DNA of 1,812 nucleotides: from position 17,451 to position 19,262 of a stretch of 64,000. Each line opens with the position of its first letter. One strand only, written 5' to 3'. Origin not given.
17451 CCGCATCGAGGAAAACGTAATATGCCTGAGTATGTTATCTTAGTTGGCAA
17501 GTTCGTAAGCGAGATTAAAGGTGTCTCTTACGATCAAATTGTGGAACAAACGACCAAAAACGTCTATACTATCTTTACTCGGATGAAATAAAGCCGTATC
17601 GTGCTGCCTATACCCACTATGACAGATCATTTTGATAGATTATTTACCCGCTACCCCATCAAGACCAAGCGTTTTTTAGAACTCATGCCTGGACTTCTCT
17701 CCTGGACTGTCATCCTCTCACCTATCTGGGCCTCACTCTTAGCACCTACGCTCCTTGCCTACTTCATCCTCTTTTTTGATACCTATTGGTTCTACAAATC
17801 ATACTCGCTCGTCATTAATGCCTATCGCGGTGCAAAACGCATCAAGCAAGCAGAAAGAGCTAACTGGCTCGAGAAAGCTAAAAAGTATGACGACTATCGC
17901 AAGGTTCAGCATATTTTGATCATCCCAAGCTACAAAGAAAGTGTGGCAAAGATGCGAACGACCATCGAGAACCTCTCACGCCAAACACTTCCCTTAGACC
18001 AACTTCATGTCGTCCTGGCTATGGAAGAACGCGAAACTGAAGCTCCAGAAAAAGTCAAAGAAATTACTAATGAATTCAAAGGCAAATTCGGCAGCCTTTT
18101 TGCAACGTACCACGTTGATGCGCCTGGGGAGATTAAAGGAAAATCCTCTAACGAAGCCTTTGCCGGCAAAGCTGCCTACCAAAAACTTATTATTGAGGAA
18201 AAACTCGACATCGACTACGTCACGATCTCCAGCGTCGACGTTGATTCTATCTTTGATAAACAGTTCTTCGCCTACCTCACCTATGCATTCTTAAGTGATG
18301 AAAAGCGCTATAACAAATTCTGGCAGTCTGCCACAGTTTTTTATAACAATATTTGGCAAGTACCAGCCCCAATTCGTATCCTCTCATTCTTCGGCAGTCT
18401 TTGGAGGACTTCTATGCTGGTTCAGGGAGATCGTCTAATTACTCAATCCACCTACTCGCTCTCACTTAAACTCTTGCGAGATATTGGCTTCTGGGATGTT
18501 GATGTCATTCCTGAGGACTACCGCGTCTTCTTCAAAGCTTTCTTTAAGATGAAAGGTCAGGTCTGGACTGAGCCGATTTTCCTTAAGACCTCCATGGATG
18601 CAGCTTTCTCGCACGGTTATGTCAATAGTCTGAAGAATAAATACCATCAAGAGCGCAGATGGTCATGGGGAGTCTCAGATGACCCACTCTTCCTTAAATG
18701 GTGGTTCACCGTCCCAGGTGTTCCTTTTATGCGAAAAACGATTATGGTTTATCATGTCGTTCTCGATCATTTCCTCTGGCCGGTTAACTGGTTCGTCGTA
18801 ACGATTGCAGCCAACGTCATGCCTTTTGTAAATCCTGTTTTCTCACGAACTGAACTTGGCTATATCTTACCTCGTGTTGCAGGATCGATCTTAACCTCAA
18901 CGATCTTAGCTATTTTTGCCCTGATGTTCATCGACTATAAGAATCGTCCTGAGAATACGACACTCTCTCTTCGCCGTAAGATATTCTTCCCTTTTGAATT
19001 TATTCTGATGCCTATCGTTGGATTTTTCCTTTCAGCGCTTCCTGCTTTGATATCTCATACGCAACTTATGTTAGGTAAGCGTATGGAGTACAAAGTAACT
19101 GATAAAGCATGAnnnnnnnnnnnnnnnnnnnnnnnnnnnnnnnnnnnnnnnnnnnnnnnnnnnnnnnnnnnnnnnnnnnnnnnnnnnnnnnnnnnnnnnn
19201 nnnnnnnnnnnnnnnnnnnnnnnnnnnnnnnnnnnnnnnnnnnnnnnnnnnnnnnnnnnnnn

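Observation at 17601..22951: Five-gene envelope glycan cluster combining a processive GT2, a GT-C (ArnT/PMT-like), a small membrane protein, a MraY/WecA-like phosphotransferase and a DPPR-synthase-like UbiA prenyltransferase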

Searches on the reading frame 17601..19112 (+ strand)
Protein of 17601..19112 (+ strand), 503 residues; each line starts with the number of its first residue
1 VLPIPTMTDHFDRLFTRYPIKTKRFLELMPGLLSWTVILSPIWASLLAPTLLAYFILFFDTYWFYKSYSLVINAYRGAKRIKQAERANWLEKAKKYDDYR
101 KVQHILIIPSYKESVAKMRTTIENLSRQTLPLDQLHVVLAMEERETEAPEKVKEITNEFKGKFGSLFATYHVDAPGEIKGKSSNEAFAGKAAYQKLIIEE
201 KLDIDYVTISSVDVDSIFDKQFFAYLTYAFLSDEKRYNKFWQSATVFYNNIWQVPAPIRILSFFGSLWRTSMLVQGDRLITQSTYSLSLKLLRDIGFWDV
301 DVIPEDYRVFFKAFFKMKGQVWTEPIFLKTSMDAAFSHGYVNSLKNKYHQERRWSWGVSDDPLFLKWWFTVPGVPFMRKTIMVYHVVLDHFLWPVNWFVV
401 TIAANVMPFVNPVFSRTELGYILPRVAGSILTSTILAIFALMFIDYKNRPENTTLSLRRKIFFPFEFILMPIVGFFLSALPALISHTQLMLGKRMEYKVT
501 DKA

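Call 3: search_protein_families(library=pfam, proteins=[window:17601-19112:+], max_evalue=0.01)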
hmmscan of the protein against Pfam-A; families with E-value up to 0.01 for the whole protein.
window:17601-19112:+ (503 aa): 0 families

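Call 4: search_protein_families(library=ncbifam, proteins=[window:17601-19112:+], max_evalue=0.01)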
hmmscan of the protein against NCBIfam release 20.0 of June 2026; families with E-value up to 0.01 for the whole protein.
window:17601-19112:+ (503 aa): 0 families

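Call 11: search_solved_structures(query=window:17601-19112:+, max_evalue=10, show_alignments=1)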
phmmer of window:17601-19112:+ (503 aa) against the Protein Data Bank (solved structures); distinct sequences matched with E-value up to 10: 1.
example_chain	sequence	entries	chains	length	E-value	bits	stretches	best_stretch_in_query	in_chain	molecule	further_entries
1mw7_A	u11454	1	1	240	1.5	10.8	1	111-168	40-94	HYPOTHETICAL PROTEIN HP0162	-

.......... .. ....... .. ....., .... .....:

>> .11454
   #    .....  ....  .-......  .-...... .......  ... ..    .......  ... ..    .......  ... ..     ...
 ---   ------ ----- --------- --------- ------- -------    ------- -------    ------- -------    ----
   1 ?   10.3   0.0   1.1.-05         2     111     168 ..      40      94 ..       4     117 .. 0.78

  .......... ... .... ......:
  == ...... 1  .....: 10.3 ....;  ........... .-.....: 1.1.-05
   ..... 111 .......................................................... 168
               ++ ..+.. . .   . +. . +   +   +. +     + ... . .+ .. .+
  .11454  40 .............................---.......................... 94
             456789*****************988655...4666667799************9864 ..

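Call 15: find_homologous_proteins(query=window:17601-19112:+, max_evalue=0.001)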
Query window:17601-19112:+ (503 aa): 3238 proteins with E <= 0.001 among 8000 candidates; the best 120 are listed.
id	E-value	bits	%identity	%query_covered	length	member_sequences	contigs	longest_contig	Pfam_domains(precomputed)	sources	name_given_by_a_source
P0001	0.0e+0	1131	100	99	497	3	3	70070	-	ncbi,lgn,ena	-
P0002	0.0e+0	1059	92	99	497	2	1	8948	-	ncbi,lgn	ncbi:hypothetical protein BH09PAT1_BH09PAT1_3000 [soil metagenome]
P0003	9.0e-296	1000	86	99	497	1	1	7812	-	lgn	-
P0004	1.5e-295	999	87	99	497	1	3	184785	-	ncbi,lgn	-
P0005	3.4e-295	998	86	99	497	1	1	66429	-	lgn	-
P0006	2.2e-294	995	86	99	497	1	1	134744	-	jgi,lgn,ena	-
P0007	1.9e-293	992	86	99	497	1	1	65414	-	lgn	-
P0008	3.1e-290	981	86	99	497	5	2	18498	-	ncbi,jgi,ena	jgi:hypothetical protein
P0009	4.9e-290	981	85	99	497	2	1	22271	-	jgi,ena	-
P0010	5.9e-290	980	84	99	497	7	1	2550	-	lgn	-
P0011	6.0e-290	980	85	99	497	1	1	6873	-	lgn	-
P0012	1.2e-287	973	83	99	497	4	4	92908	-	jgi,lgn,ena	-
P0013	1.3e-287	973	83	99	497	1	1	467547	-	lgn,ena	-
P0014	2.5e-287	972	82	99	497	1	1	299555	-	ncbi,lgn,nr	ncbi:MAG: glycosyltransferase family 2 protein [Candidatus Levybacteria bacterium]|nr:glycosyltransf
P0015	2.0e-285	965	83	99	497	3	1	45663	-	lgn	-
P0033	6.1e-249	845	70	99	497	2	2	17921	PF13632.13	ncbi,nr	ncbi:MAG: glycosyltransferase family 2 protein [Candidatus Levybacteria bacterium]|nr:glycosyltransf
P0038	7.6e-247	838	70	99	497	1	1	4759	PF13632.13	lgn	-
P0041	2.5e-245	833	70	99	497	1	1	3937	PF13632.13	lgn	-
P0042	4.4e-245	832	69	99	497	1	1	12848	PF13632.13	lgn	-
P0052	1.8e-242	824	69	99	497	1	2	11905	PF13632.13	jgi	jgi:hypothetical protein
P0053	1.8e-242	824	68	99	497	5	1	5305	PF13632.13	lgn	-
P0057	8.8e-242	821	69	99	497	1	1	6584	PF13632.13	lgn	-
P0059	3.0e-241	820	70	99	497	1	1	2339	PF13632.13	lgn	-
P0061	4.6e-241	819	68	99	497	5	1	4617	PF13632.13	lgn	-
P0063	1.7e-240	817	68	99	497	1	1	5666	PF13632.13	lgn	-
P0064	1.8e-240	817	68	99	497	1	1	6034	PF13632.13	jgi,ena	-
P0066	4.5e-240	816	68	99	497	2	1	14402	PF13632.13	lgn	-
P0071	1.8e-239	814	69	99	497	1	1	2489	PF13632.13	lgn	-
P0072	3.8e-239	813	68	99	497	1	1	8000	PF13632.13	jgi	jgi:cellulose synthase/poly-beta-1,6-N-acetylglucosamine synthase-like glycosyltransferase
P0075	1.1e-238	811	68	99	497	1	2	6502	PF13632.13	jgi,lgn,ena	-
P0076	1.1e-238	811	68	99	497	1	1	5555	PF13632.13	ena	-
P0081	1.3e-237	808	68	99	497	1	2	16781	PF13632.13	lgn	-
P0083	1.5e-237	807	67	98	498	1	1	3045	PF13632.13,PF13641.13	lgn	-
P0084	1.8e-237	807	68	99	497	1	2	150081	PF13632.13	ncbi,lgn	-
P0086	3.1e-237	806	66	99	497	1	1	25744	PF13632.13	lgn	-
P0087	8.1e-237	805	67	99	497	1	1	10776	PF13632.13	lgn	-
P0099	5.1e-235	799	66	99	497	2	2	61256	PF13632.13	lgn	-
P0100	5.5e-235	799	68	99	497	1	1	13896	PF13632.13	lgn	-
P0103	1.1e-234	798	67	99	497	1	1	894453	PF13632.13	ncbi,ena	-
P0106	4.5e-234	796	66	99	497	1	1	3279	PF13632.13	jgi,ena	-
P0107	5.4e-234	796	70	95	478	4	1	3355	PF13632.13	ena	-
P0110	7.2e-234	795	67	99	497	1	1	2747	PF13632.13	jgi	-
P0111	9.2e-234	795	66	99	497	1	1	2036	PF13632.13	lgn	-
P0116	1.5e-233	794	66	99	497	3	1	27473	PF13632.13,PF13641.13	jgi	-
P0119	4.9e-233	793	67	99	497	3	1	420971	PF13632.13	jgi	jgi:cellulose synthase/poly-beta-1,6-N-acetylglucosamine synthase-like glycosyltransferase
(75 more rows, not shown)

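Call 28: search_protein_families(library=pfam, proteins=[P0033, window:17619-19112:+], max_evalue=1)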
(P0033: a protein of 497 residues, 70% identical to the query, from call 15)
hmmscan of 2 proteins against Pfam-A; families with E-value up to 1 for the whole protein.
P0033 (497 aa): 0 families

window:17619-19112:+ (497 aa): 1 family
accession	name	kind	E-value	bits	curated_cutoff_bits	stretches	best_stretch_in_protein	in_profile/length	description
PF02875.26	Mur_ligase_C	-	0.011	17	28.4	1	96-182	9-92/127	Mur ligase, glutamate ligase domain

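Call 39: predict_structure(alignment_id=A1)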
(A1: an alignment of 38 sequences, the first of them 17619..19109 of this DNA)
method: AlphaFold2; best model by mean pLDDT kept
length: 497 residues; sequences in the alignment: 38
mean_pLDDT: 71.5   pTM: 0.74
mean pLDDT of the five models: 71.5, 70.2, 66.3, 63.1, 60.3
residues with pLDDT >= 90: 113; 70-90: 163; 50-70: 145; < 50: 76
segments of 3 or more residues with pLDDT < 50: 240-245, 258-271, 294-298, 327-356, 483-497
pLDDT, mean of each block of 10 residues (from residue 1): 69 70 63 69 79 72 72 84 97 96 86 89 96 92 94 95 85 73 92 94 85 91 95 78 48 50 39 62 88 50 73 83 58 42 41 49 68 66 54 61 79 82 73 70 64 69 56 52 44 29
secondary structure, 60 per line:
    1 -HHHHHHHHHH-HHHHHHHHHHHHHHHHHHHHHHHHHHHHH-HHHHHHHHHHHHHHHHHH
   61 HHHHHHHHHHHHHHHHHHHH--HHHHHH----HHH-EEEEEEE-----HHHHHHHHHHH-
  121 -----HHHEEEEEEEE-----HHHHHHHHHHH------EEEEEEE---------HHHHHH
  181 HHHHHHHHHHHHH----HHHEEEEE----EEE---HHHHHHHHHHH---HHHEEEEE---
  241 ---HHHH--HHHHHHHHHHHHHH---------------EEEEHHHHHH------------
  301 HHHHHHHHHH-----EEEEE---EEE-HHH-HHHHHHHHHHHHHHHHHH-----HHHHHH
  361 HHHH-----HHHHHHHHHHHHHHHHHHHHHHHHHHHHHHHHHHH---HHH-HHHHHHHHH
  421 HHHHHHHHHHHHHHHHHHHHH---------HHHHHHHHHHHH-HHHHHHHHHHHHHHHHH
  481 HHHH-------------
elements in order: H2-11 H13-41 H43-80 H83-88 E97-103 H109-119 E129-136 H142-152 E159-165 H175-193 E201-205 E210-212 H216-226 E233-237 H244-247 H250-263 E279-282 H283-288 H301-310 E316-320 E324-326 H332-349 H355-364 H370-404 H412-441 H451-462 H464-484
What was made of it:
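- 17619..19112 (+): g1: a membrane-embedded GT2 of 497 aa (an alternative GTG start lies at 17601). It is hyaluronan/cellulose-synthase-like and is the inferred backbone polymerase/exporter. The AF2 model has pLDDT 71.5 and pTM 0.74 (call 39).
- On Membrane-embedded GT2 synthases (BcsA / class I hyaluronan synthase / chitin synthase type): There are 2 N-terminal and 3-4 C-terminal TM helices (call 39).
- The QxxRW region of the g1 model has low confidence (call 39).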

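Call 43: fold_search(model_id=the predicted structure, library=pdb)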
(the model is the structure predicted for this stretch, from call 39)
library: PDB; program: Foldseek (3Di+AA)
matches with E <= 10: 709; with E <= 0.001: 61
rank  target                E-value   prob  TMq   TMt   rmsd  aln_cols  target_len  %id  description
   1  6yv7_B                2.0e-06  1.00  0.41  0.57  12.4       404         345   14  Mannosyltransferase PcManGT from Pyrobaculum calidifontis (released 2020-07-22)
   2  9b8v_E                2.3e-06  1.00  0.46  0.29  14.9       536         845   14  AlphaFold2 informed cryo-EM model of the E. coli cellulose synthase BcsAG3B6 complex (released 2025-02-19)
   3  7sp8_A                2.5e-06  1.00  0.39  0.39  18.6       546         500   11  Chlorella virus Hyaluronan Synthase bound to UDP-GlcNAc (released 2022-04-06)
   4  8smn_A                2.7e-06  1.00  0.37  0.35  18.7       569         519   11  Xenopus laevis hyaluronan synthase 1, nascent HA polymer bound state (released 2024-05-01)
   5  9yq5_A                3.0e-06  1.00  0.38  0.38  17.6       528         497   11  Chlorella virus hyaluronan synthase bound to an inserted UDP-GlcA (released 2025-12-10)
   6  8smp_A                4.5e-06  1.00  0.44  0.42  18.1       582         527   10  Xenopus laevis hyaluronan synthase 1, UDP-bound, gating loop inserted state (released 2024-05-01)
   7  5ej1_A                4.7e-06  1.00  0.46  0.33  17.8       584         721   13  Pre-translocation state of bacterial cellulose synthase (released 2016-03-30)
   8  8smm_A                5.5e-06  1.00  0.45  0.44  14.1       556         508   11  Xenopus laevis hyaluronan synthase 1 (released 2024-05-01)
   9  8sne_A                6.0e-06  1.00  0.40  0.41  18.3       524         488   12  Chlorella virus Hyaluronan Synthase bound to GlcA extended GlcNAc primer and UDP (released 2024-05-01)
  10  7sp7_A                6.8e-06  1.00  0.40  0.40  18.4       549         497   12  Chlorella virus hyaluronan synthase inhibited by UDP (released 2022-04-06)
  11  7sp9_A                8.1e-06  1.00  0.40  0.40  17.1       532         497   13  Chlorella virus Hyaluronan Synthase in the GlcNAc-primed channel-closed state (released 2022-04-06)
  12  9yq4_A                1.0e-05  1.00  0.52  0.53   7.6       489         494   14  Chlorella virus hyaluronan synthase bound to a proofreading UDP-GlcA (released 2025-12-10)
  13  9fp0_A                1.0e-05  1.00  0.45  0.31  10.2       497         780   16  Cryo-EM structure of the 'crown'less Bcs macrocomplex for E. coli cellulose secretion in non-saturating c-di-GMP (loca (released 2024-10-16)
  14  4p00_A                1.1e-05  1.00  0.46  0.34  15.2       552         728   12  Bacterial Cellulose Synthase in complex with cyclic-di-GMP and UDP (released 2014-04-09)
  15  6yv7_A                1.7e-05  1.00  0.38  0.52  11.2       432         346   14  Mannosyltransferase PcManGT from Pyrobaculum calidifontis (released 2020-07-22)
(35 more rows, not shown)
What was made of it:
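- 17619..19112 (+): The top Foldseek PDB hits are PcManGT, BcsA and hyaluronan synthases, at E~2e-6 and TM 0.4-0.52 (call 43).
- On Membrane-embedded GT2 synthases (BcsA / class I hyaluronan synthase / chitin synthase type): Foldseek matches HAS and BcsA at E~2e-6, with a full-length TM-score of 0.52 to CvHAS 9yq4 (call 43).
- The top Foldseek hit of g1 is the archaeal mannosyltransferase PcManGT (call 43).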

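Call 53: search_solved_structures(query=A1, max_evalue=1, show_alignments=2)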
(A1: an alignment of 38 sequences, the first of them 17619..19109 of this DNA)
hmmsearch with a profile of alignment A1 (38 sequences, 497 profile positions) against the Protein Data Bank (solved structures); distinct sequences matched with E-value up to 1: 1.
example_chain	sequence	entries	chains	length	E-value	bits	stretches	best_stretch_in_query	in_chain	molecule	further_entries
9rcs_B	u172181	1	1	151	0.1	14.7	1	28-90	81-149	Spike protein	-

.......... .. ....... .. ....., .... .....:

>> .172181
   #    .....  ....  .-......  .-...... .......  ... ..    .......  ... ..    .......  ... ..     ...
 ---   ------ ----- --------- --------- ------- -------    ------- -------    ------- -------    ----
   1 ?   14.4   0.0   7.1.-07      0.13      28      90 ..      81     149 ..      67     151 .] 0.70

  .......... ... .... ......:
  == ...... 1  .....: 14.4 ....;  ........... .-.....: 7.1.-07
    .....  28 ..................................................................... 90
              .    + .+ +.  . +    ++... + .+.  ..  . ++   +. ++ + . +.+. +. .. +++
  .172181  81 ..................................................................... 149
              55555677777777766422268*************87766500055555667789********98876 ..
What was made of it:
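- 17619..19112 (+): A profile search finds no sequence-level PDB match (call 53).
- On Membrane-embedded GT2 synthases (BcsA / class I hyaluronan synthase / chitin synthase type): A profile search finds nothing in the PDB (call 53).
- Closest known: Synthase-dependent O-antigen pathway. Different: That system has no lipid-linked pentose decoration. g1 has no detectable sequence similarity to characterised synthases (call 53).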
